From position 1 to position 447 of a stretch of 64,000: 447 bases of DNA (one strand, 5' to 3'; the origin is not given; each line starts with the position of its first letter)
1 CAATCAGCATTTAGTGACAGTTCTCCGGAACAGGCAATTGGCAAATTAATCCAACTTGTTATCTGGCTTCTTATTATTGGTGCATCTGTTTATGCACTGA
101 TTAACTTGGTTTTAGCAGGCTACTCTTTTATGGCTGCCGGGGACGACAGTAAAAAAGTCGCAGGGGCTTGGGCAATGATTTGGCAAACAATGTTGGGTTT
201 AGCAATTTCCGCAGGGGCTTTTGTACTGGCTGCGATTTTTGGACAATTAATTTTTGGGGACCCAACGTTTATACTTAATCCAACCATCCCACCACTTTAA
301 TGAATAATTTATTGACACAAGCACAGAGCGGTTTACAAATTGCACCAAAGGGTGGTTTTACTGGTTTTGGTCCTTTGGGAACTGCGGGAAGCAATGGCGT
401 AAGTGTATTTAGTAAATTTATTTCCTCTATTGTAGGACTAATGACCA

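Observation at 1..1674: Five tandem, divergent pilin paralogs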

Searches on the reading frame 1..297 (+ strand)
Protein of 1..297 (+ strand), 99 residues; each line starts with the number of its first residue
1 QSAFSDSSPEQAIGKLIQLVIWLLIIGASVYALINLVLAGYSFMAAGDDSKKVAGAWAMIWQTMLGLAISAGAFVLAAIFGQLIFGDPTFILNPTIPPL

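Call 8: search_protein_families(library=pfam, max_evalue=1, proteins=[window:1-297:+])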
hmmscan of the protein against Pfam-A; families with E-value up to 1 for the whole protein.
seq(99 aa): 2 families
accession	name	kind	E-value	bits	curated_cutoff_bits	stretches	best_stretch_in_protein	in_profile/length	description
PF18895.5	T4SS_pilin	-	0.18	12.3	26.6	1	13-83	5-70/71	Type IV secretion system pilin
PF10724.14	DUF2516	-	0.32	11.7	30.6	1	15-74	5-58/92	Protein of unknown function (DUF2516)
